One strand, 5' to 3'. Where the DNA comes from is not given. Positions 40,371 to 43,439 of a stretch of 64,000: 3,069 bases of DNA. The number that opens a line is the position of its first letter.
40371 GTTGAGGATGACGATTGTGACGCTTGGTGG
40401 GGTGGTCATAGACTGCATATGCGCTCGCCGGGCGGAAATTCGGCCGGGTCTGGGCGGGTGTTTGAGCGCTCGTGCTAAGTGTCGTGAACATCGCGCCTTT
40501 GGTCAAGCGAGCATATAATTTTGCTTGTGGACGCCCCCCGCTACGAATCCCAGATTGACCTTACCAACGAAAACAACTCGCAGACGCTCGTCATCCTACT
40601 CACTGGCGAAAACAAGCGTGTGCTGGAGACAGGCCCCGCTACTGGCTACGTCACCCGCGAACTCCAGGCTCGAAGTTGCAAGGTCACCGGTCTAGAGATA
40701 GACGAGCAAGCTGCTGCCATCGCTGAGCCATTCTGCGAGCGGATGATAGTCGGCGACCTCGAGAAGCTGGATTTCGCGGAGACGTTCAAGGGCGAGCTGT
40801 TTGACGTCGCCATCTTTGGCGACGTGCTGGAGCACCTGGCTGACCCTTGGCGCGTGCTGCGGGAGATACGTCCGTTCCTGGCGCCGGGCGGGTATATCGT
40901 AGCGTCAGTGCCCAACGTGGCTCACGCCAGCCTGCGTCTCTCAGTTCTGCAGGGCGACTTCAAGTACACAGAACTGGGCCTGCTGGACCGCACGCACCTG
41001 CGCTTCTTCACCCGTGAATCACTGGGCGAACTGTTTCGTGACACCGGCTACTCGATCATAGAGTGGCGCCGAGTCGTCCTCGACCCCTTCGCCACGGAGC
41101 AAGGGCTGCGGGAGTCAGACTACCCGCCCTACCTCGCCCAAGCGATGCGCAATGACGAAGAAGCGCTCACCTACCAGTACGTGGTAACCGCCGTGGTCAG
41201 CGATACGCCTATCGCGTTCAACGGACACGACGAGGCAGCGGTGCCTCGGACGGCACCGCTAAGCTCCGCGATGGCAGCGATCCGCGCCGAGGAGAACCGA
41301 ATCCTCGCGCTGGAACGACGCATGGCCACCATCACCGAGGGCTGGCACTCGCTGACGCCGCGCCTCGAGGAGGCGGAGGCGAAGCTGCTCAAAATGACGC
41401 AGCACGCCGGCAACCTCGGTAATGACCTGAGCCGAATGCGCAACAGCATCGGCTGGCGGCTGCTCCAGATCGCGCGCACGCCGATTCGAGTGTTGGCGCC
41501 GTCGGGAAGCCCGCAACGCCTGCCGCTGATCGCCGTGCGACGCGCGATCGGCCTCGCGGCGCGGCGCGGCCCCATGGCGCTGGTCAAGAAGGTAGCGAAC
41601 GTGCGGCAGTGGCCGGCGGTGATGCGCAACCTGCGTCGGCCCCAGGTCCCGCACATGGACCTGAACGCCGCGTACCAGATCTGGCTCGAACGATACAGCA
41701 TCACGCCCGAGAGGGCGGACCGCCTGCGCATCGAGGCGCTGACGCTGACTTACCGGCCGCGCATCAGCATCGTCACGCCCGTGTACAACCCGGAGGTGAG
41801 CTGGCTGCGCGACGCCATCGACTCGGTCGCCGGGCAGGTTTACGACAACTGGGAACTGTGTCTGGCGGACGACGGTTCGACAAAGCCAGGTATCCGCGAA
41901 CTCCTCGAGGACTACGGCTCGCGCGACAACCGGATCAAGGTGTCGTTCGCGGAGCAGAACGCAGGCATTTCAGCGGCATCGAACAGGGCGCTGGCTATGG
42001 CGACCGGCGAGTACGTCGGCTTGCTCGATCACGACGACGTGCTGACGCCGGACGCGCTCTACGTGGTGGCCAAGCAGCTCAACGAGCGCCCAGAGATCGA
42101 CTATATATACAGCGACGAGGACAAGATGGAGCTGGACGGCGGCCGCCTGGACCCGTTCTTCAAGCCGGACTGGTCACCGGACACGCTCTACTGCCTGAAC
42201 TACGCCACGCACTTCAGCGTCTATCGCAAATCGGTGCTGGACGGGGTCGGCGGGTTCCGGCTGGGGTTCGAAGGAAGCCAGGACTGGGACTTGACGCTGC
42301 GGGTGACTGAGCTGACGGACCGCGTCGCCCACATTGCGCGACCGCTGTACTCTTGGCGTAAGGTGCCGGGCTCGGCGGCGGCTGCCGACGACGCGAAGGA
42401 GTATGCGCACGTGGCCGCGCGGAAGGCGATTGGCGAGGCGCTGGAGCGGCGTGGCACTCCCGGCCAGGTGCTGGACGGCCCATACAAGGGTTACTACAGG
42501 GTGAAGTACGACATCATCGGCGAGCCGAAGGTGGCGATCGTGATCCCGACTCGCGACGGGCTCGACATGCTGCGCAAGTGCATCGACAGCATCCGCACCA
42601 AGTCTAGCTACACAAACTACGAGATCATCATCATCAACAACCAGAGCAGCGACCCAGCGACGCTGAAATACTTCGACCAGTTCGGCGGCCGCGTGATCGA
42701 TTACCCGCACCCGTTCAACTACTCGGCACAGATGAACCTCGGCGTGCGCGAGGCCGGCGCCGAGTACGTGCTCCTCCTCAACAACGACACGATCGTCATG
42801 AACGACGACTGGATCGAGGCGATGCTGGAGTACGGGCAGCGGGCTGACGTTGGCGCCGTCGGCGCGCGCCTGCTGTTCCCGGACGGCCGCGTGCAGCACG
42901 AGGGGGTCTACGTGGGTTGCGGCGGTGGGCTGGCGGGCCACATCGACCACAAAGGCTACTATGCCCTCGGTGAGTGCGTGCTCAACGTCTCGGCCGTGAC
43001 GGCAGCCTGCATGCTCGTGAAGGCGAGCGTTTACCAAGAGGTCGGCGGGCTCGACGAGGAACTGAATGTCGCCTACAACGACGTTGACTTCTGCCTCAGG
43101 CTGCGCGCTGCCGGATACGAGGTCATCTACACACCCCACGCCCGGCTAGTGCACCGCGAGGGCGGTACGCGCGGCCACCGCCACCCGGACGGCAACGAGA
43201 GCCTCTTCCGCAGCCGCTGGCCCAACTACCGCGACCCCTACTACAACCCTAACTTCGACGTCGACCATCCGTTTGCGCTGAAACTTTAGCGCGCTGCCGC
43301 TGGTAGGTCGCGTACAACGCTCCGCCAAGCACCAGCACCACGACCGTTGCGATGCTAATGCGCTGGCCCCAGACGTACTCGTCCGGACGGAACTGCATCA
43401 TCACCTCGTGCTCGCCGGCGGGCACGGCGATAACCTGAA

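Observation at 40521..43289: Single polypeptide combining methyltransferase terminator, coiled-coil 'ruler' and two GT2 polymerase domains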

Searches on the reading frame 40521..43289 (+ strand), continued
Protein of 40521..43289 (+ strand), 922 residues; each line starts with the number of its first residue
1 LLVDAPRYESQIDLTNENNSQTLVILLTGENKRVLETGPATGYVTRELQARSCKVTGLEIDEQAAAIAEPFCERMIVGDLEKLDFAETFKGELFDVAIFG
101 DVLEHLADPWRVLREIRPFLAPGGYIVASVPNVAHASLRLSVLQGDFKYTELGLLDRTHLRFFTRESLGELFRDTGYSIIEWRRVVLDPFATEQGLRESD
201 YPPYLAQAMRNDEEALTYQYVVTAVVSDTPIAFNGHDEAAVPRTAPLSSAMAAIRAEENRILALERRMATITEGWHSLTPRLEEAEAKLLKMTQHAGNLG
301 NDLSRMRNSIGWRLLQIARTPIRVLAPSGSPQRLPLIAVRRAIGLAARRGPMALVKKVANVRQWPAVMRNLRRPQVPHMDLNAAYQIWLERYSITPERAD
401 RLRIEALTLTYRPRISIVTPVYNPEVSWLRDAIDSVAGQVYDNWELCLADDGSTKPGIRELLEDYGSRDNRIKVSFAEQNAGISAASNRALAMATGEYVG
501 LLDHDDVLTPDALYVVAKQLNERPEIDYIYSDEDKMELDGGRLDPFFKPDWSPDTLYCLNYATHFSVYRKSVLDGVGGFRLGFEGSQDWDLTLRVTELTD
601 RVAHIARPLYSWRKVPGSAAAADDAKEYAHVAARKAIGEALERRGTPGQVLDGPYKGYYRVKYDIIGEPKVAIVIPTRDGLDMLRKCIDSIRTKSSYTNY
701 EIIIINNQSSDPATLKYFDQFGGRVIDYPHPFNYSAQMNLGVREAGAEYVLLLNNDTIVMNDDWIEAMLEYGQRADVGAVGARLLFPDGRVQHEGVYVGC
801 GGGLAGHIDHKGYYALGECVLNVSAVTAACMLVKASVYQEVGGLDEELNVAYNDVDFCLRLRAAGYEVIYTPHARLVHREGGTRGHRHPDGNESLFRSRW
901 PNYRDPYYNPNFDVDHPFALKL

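Call 71: find_encoding_contigs(protein=P0024, flank=7000, max_places=1)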
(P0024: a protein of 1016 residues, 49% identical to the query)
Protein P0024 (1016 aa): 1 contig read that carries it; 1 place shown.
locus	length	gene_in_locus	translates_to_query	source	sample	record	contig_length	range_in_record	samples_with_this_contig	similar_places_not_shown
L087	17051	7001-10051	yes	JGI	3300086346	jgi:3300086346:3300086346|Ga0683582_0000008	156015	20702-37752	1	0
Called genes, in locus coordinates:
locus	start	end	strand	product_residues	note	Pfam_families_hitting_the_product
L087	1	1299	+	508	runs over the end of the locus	PF04230:PS_pyruv_trans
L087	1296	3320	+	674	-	PF00535:Glycos_transf_2, PF10111:Glyco_tranf_2_2, PF13641:Glyco_tranf_2_3, PF13692:Glyco_trans_1_4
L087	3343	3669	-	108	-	-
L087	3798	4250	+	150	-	PF22091:DUF6941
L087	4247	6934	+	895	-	PF03710:GlnE, PF03445:DUF294 (faint), PF08335:GlnD_UR_UTase, PF10335:DUF294_C (faint), PF03710:GlnE, PF08335:GlnD_UR_UTase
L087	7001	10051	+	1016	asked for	PF07021:MetW, PF08241:Methyltransf_11, PF08242:Methyltransf_12, PF13489:Methyltransf_23, PF13649:Methyltransf_25, PF00535:Glycos_transf_2, PF00535:Glycos_transf_2, PF13641:Glyco_tranf_2_3, +3 more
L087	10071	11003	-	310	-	PF00535:Glycos_transf_2, PF13641:Glyco_tranf_2_3 (weak)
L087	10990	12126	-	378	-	PF01041:DegT_DnrJ_EryC1, PF01053:Cys_Met_Meta_PP (weak), PF01212:Beta_elim_lyase (weak)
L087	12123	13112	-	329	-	PF01408:GFO_IDH_MocA, PF22725:GFO_IDH_MocA_C3 (weak)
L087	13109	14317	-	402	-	-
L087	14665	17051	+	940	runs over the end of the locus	PF09586:YfhO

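Call 75: predict_structure(alignment_id=A3)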
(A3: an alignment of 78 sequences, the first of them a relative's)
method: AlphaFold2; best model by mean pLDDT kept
length: 1022 residues; sequences in the alignment: 78
mean_pLDDT: 86.4   pTM: 0.61
mean pLDDT of the five models: 86.4, 85.7, 85.0, 84.8, 84.5
residues with pLDDT >= 90: 700; 70-90: 173; 50-70: 53; < 50: 96
segments of 3 or more residues with pLDDT < 50: 1-6, 367-454
pLDDT, mean of each block of 10 residues (from residue 1): 48 78 95 97 94 96 94 95 93 94 96 96 96 97 94 84 91 94 96 91 94 94 96 89 77 78 79 75 76 78 72 77 79 78 68 59 49 42 40 42 44 32 28 33 37 62 93 96 98 97 97 98 98 98 98 95 98 98 98 98 98 92 97 93 98 96 96 97 96 70 88 97 94 93 95 94 98 98 96 98 97 94 98 97 98 97 97 95 93 93 95 97 98 95 98 98 88 72 93 96 95 88 58
secondary structure, 60 per line:
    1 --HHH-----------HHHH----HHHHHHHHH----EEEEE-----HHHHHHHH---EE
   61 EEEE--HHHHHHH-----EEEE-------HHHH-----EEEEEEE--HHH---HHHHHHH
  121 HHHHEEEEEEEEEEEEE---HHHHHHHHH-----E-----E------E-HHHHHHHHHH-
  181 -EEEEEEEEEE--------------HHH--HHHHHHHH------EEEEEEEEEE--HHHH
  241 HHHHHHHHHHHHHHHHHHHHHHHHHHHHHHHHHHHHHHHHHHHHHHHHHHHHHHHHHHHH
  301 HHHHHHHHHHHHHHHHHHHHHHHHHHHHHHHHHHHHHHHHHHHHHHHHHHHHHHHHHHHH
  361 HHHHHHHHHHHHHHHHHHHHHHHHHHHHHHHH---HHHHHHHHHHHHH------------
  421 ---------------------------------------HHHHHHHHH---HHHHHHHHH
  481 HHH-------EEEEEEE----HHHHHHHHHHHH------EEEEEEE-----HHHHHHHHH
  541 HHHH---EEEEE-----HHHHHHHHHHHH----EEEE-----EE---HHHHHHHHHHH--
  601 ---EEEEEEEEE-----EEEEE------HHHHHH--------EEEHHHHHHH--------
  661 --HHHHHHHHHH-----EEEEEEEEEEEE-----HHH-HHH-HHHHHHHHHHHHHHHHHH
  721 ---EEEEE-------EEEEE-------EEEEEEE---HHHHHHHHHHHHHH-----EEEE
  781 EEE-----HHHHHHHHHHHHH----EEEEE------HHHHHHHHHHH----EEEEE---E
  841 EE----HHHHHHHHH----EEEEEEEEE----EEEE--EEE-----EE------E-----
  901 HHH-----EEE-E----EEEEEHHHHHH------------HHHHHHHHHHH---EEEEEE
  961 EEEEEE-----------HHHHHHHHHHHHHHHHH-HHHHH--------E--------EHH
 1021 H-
elements in order (helices of 4 or more, strands of 3 or more residues): H17-20 H25-33 E38-42 H48-55 E59-64 H67-73 E79-82 H90-93 E99-105 H114-124 E125-137 H141-149 H170-179 E182-191 H211-218 E225-234 H237-392 H396-408 H460-468 H472-483 E491-497 H502-513 E520-526 H532-544 E548-552 H558-569 E574-577 H588-598 E604-612 E618-622 H629-634 E643-645 H646-652 H663-672 E678-689 H703-720 E724-728 E736-740 E748-754 H758-771 E777-783 H789-801 E806-810 H817-827 E832-836 E840-842 H847-855 E860-868 E873-876 E879-881 E909-911 E918-922 H923-928 H941-951 E955-966 H978-994 H996-1000

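Call 76: find_encoding_contigs(protein=P0001, flank=1000, max_places=3)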
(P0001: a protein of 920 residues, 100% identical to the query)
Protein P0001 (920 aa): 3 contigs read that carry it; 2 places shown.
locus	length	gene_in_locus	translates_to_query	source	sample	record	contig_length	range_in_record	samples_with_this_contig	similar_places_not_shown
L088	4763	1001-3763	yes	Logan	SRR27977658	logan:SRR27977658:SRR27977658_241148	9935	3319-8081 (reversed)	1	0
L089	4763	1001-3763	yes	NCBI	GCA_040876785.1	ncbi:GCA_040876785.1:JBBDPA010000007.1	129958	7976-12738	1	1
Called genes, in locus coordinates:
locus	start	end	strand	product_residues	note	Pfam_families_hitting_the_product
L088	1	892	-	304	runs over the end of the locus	PF13641:Glyco_tranf_2_3, PF00535:Glycos_transf_2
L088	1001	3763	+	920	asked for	PF13489:Methyltransf_23, PF13847:Methyltransf_31, PF08241:Methyltransf_11, PF08242:Methyltransf_12, PF13649:Methyltransf_25, PF00535:Glycos_transf_2, PF10111:Glyco_tranf_2_2, PF00535:Glycos_transf_2, +2 more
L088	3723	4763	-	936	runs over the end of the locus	PF09586:YfhO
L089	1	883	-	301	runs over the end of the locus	PF00535:Glycos_transf_2, PF13641:Glyco_tranf_2_3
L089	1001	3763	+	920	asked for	PF13489:Methyltransf_23, PF13847:Methyltransf_31, PF08241:Methyltransf_11, PF08242:Methyltransf_12, PF13649:Methyltransf_25, PF00535:Glycos_transf_2, PF10111:Glyco_tranf_2_2, PF00535:Glycos_transf_2, +2 more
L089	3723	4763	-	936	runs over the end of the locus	PF09586:YfhO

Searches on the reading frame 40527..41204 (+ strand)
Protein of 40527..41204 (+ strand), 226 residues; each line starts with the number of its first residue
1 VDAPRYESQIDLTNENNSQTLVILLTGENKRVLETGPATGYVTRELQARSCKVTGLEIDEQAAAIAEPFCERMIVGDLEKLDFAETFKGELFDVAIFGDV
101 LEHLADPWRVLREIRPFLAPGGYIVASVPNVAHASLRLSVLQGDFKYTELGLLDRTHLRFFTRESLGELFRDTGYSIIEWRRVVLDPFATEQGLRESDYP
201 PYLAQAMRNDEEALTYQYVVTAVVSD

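Call 63: search_solved_structures(query=window:40527-41204:+, max_evalue=0.001, show_alignments=2)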
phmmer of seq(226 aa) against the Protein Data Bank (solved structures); distinct sequences matched with E-value up to 0.001: 8.
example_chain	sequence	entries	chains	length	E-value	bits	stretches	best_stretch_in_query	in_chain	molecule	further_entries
3cc8_A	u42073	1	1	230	4.7e-37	130.9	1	25-193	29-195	Putative methyltransferase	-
2gs9_A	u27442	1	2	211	3.7e-06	29.9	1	29-169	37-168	Hypothetical protein TT1324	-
8ys9_A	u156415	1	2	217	7e-05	25.7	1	30-126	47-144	Phosphatidylethanolamine N-methyltransferase/phosphatidyl-N-methylethanolamine N-methyltra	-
8joz_A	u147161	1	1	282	0.00013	24.8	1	29-154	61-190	tRNA 5-carboxymethoxyuridine methyltransferase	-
4htf_A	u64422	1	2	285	0.00014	24.8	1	29-154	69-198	S-adenosylmethionine-dependent methyltransferase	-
3bus_A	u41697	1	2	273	0.00041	23.2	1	11-125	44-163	Methyltransferase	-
1vlm_A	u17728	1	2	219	0.00044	23.1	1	33-177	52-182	SAM-dependent methyltransferase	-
6uak_A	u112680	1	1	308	0.0008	22.3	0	28-129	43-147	SAM dependent methyltransferase LahSB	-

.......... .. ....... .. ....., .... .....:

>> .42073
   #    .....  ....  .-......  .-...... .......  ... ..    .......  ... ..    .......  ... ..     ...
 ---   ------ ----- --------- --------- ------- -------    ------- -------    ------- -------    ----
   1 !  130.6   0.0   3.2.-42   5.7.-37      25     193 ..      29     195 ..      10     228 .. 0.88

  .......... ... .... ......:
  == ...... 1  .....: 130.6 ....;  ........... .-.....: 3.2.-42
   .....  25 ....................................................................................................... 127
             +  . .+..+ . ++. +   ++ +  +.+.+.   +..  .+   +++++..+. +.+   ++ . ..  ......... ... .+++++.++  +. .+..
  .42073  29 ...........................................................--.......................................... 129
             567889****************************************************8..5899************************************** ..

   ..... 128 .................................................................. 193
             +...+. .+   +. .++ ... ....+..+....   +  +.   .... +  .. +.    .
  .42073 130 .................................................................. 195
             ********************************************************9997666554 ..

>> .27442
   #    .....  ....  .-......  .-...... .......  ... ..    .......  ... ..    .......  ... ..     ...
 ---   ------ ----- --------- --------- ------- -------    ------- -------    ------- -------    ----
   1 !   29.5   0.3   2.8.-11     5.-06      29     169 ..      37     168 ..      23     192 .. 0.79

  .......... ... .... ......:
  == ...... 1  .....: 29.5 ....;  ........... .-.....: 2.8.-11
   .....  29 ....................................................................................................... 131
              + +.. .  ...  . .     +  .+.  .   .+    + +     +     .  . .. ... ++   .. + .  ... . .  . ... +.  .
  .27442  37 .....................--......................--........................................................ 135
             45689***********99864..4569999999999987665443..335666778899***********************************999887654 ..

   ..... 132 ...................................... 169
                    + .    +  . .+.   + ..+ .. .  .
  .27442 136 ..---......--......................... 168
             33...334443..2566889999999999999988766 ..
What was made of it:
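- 40578..41198 (+): Class I SAM-dependent methyltransferase domain (residues 18-224), putative chain terminator. PDB 3cc8 at E 5e-37 with the motifs aligned (call 63).
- On WsaE-type methyl-rhamnosyltransferase (methyltransferase + two GT2 in one chain): Alignment to 3cc8 (call 63).
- Checked: The domain aligns with PDB 3cc8 at E 5e-37 (call 63).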
